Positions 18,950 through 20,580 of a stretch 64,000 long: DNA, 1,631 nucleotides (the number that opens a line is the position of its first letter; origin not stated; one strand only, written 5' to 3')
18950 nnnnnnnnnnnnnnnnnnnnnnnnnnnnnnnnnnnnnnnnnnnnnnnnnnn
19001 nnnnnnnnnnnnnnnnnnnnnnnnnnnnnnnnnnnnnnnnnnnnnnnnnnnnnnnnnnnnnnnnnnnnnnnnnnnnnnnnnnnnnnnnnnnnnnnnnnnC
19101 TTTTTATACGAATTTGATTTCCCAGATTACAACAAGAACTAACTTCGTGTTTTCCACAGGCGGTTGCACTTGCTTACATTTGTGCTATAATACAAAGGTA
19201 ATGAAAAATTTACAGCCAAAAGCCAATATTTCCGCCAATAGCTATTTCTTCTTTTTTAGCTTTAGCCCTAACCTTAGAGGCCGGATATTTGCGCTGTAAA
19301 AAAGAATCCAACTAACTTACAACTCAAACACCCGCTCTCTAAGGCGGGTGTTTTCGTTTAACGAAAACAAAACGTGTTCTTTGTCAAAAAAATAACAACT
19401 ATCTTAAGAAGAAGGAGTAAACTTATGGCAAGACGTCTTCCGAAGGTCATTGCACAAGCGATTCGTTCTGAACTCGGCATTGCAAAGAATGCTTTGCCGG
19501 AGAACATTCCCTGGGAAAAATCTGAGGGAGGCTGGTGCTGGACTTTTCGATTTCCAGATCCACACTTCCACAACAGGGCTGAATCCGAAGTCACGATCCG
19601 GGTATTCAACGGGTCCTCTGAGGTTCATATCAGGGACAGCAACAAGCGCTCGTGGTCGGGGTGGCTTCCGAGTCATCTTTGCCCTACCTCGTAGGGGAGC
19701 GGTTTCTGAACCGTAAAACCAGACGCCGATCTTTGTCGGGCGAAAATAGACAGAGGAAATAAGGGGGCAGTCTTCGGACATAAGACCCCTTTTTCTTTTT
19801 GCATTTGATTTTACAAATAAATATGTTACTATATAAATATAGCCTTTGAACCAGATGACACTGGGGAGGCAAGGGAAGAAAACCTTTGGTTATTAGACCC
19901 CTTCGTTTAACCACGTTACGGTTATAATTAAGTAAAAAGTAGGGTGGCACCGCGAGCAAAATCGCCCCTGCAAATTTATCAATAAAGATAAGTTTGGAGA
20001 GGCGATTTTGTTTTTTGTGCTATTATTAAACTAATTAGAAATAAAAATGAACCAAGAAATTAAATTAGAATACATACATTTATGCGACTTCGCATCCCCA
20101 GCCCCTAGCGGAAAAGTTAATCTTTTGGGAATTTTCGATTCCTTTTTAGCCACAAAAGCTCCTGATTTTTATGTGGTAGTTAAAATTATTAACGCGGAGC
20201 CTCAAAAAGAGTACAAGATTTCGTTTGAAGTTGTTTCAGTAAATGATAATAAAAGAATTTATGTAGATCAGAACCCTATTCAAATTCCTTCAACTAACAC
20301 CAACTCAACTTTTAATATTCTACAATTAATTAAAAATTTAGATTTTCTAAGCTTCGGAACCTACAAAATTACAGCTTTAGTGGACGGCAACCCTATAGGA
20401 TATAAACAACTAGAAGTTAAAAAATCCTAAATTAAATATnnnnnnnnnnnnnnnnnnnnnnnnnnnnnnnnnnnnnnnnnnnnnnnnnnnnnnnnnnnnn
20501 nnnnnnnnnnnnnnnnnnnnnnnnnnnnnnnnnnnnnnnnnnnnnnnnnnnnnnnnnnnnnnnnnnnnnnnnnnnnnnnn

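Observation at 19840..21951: Probable Asp-specific T-box riboswitch with a reduced Stem I controlling an unknown 127-aa ORF plus aspS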

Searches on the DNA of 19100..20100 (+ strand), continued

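Call 83: search_with_rna_model(model_id=R1, sources=[L122, L123, L124, L001], max_evalue=0.1, show_alignments=3)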
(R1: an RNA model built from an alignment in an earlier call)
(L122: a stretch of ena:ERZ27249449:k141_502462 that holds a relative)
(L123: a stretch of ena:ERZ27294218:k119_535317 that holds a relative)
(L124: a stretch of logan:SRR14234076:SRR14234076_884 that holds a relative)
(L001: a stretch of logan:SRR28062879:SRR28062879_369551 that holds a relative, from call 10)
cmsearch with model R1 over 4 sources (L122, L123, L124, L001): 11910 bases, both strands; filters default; matches with E-value up to 0.1: 5.
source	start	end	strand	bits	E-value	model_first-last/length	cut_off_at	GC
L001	71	202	+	141.8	1.9e-35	1-138/138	no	0.47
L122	728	859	+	136.4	4.7e-34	1-138/138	no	0.45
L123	284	419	+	136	6.1e-34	1-138/138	no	0.46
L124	1408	1548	+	104.8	5.7e-26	1-138/138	no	0.5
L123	1218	1390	+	10.3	0.078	1-138/138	no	0.37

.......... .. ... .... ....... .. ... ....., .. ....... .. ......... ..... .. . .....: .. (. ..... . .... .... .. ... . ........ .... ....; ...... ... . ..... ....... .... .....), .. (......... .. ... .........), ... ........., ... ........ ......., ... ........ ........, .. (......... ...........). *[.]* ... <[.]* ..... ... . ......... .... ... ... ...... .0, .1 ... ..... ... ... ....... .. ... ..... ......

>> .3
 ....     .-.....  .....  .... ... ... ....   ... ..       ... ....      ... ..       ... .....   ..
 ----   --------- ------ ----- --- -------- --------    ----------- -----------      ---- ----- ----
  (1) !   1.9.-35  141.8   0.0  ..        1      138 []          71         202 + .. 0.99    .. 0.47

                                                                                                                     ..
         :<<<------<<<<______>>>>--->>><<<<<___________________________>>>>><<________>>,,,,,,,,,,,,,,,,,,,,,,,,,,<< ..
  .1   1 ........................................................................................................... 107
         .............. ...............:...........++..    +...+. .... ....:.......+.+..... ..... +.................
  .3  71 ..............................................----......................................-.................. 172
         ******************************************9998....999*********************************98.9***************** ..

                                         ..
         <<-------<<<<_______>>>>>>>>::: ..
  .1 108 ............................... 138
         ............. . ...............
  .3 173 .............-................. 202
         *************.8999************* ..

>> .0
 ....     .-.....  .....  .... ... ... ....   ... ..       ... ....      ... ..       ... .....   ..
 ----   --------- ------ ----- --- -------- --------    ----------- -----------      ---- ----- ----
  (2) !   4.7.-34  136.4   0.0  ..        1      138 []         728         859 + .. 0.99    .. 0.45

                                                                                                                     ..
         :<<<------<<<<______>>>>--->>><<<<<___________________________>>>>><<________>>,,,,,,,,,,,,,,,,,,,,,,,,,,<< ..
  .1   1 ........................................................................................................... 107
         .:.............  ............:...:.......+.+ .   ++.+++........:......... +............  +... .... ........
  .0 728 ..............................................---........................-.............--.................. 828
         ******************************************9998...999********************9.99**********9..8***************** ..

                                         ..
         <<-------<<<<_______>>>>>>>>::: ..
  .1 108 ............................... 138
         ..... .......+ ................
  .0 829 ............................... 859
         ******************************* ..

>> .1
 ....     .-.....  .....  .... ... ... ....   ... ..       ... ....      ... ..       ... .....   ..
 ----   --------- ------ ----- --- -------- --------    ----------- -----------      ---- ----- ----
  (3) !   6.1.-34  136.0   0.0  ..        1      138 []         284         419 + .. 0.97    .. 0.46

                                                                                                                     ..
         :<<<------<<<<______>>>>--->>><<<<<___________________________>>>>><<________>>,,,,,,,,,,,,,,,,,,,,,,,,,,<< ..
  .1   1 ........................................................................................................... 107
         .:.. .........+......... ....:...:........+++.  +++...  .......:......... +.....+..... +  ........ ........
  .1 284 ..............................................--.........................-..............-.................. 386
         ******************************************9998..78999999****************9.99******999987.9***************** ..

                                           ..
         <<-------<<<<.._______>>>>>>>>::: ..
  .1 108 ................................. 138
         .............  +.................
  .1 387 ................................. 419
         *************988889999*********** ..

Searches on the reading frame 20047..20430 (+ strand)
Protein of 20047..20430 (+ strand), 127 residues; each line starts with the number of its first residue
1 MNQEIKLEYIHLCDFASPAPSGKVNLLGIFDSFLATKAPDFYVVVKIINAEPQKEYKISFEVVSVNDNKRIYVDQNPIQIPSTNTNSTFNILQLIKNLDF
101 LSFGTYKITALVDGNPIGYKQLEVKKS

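Call 7: search_protein_families(library=pfam, proteins=[window:20047-20430:+], max_evalue=0.01)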
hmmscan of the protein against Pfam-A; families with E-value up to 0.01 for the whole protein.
window:20047-20430:+ (127 aa): 1 family
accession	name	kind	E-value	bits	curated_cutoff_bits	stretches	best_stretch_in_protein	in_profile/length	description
PF22091.2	DUF6941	-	1.2e-13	52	27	1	9-125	2-125/125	Family of unknown function (DUF6941)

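Call 10: find_encoding_contigs(protein=window:20047-20430:+, flank=3000, max_places=10)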
Protein window:20047-20430:+ (127 aa): 2 contigs read that carry it; 1 place shown.
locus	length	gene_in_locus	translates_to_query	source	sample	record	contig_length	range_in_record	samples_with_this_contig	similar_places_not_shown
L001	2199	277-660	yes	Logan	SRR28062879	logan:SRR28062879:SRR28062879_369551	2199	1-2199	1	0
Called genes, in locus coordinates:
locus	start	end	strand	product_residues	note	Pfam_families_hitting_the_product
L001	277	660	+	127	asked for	PF22091:DUF6941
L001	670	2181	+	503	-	PF01336:tRNA_anti-codon, PF00152:tRNA-synt_2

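Call 49: search_protein_families(library=ncbifam, proteins=[window:20047-20430:+], max_evalue=0.00001)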
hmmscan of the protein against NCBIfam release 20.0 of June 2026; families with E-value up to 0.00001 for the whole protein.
window:20047-20430:+ (127 aa): 0 families

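Call 50: find_homologous_proteins(query=window:20047-20430:+, max_evalue=0.001)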
Query window:20047-20430:+ (127 aa): 3 proteins with E <= 0.001 among 4 candidates.
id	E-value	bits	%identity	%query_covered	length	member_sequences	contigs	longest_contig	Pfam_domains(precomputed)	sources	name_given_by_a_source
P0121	5.9e-77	273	100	100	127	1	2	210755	PF22091.3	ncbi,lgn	ncbi:MAG: hypothetical protein WAV15_03910 [Minisyncoccia bacterium]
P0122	1.1e-44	169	64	99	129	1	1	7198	PF22091.3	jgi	jgi:hypothetical protein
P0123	3.1e-32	129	53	98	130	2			PF22091.3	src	-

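Call 52: find_encoding_contigs(protein=P0122, flank=3000, max_places=4)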
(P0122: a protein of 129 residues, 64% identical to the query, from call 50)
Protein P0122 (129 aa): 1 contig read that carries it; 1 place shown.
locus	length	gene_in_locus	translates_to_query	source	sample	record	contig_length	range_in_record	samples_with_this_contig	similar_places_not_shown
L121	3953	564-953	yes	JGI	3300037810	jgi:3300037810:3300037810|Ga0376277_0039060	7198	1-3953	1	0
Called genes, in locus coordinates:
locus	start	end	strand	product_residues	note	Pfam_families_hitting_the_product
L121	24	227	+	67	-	-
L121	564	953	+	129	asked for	PF22091:DUF6941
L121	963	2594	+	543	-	PF01336:tRNA_anti-codon, PF00152:tRNA-synt_2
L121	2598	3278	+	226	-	PF00702:Hydrolase, PF13419:HAD_2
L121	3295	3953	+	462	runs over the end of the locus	PF00883:Peptidase_M17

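Call 60: search_protein_representatives(protein=window:20047-20430:+)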
Query: 127 residues. Proteins with E-value up to 0.001 (for the whole library): 132; up to 1e-10: 5; up to 1e-30: 0. The best 132 are listed.
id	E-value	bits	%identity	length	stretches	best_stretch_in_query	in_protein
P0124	4.4e-29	117.2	45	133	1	1-125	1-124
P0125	4.0e-22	94.7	42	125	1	1-115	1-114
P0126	1.5e-21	92.8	44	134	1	3-125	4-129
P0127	9.8e-13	64.4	33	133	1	5-126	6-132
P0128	1.8e-11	60.4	35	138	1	3-126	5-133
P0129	2.5e-10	56.7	34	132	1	4-126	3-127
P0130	3.9e-09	52.8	37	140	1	4-122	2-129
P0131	4.1e-09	52.8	34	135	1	6-124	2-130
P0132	5.2e-09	52.4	33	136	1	3-126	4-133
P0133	6.0e-09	52.2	30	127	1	5-123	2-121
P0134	9.1e-09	51.6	34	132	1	1-121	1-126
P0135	1.6e-08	50.9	30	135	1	2-124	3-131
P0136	4.4e-08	49.4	32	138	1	4-125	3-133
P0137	5.9e-08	49.0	35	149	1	4-118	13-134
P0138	1.4e-07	47.8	31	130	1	4-125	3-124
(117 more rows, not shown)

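Call 65: predict_structure(alignment_id=A3)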
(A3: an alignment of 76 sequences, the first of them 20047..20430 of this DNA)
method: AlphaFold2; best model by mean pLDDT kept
length: 127 residues; sequences in the alignment: 76
mean_pLDDT: 95.8   pTM: 0.87
mean pLDDT of the five models: 95.8, 95.6, 95.4, 95.3, 94.9
residues with pLDDT >= 90: 122; 70-90: 3; 50-70: 1; < 50: 1
segments of 3 or more residues with pLDDT < 50: none
pLDDT, mean of each block of 10 residues (from residue 1): 86 97 96 97 97 96 98 97 94 97 98 98 97
secondary structure, 60 per line:
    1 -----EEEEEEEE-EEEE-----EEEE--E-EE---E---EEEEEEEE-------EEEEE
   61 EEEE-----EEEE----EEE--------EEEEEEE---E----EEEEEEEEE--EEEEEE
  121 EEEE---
elements in order: E6-13 E15-18 E24-27 E41-48 E56-64 E70-73 E78-80 E89-95 E104-112 E115-124

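Call 67: fold_search(model_id=the predicted structure, library=pdb)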
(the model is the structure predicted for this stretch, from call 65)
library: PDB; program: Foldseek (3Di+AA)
matches with E <= 10: 1976; with E <= 0.001: 72
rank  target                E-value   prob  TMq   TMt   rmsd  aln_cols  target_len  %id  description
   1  9nem_E                9.4e-05  1.00  0.51  0.44   5.9       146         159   12  Structure of Unc119-Farnesylated peptide complex (released 2025-09-03)
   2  8dne_C                1.3e-04  1.00  0.61  0.24   4.9       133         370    9  CryoEM structure of the A.aeolicus WzmWzt transporter bound to ATP (released 2022-09-21)
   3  9nem_B                1.3e-04  1.00  0.46  0.36   8.4       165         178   13  Structure of Unc119-Farnesylated peptide complex (released 2025-09-03)
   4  5x73                  1.4e-04  1.00  0.45  0.40   8.8       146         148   14  The crystal Structure PDE delta in complex with R-p9 (released 2017-10-04)
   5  7k2t_C                1.7e-04  1.00  0.59  0.23   4.1       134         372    8  Mg2+/ATP-bound structure of the full-length WzmWzt O antigen ABC transporter in lipid nanodiscs (released 2021-01-13)
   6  5vhv_A                1.8e-04  1.00  0.51  0.21   5.0       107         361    9  Pseudomonas fluorescens alkylpurine DNA glycosylase AlkC bound to DNA containing an oxocarbenium-intermediate analog (released 2017-10-25)
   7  9hmc_A                2.1e-04  1.00  0.48  0.43   8.3       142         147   13  Crystal structure of PDE6D in complex with compound 5e (released 2025-12-24)
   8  9nem_A                2.1e-04  1.00  0.48  0.39   6.9       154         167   12  Structure of Unc119-Farnesylated peptide complex (released 2025-09-03)
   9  7umo_E                2.2e-04  1.00  0.47  0.38   7.5       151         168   10  Structure of Unc119-inhibitor complex. (released 2023-07-26)
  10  7umo_B                2.2e-04  1.00  0.42  0.35   7.8       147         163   14  Structure of Unc119-inhibitor complex. (released 2023-07-26)
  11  2a74_E                2.2e-04  1.00  0.38  0.29  14.1       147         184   14  Human Complement Component C3c (released 2005-09-27)
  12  8dne_A                2.3e-04  1.00  0.57  0.23   5.2       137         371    8  CryoEM structure of the A.aeolicus WzmWzt transporter bound to ATP (released 2022-09-21)
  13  3gqq_F                2.3e-04  1.00  0.51  0.42   6.3       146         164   11  Crystal structure of the human retinal protein 4 (unc-119 homolog A). Northeast Structural Genomics Consortium target  (released 2009-04-07)
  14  3gqq_D                2.3e-04  1.00  0.51  0.39   7.6       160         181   10  Crystal structure of the human retinal protein 4 (unc-119 homolog A). Northeast Structural Genomics Consortium target  (released 2009-04-07)
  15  9gkg_D                2.4e-04  1.00  0.48  0.40   6.7       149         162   13  Crystal structure of UNC119 in complex with Squarunkin A (released 2025-01-15)
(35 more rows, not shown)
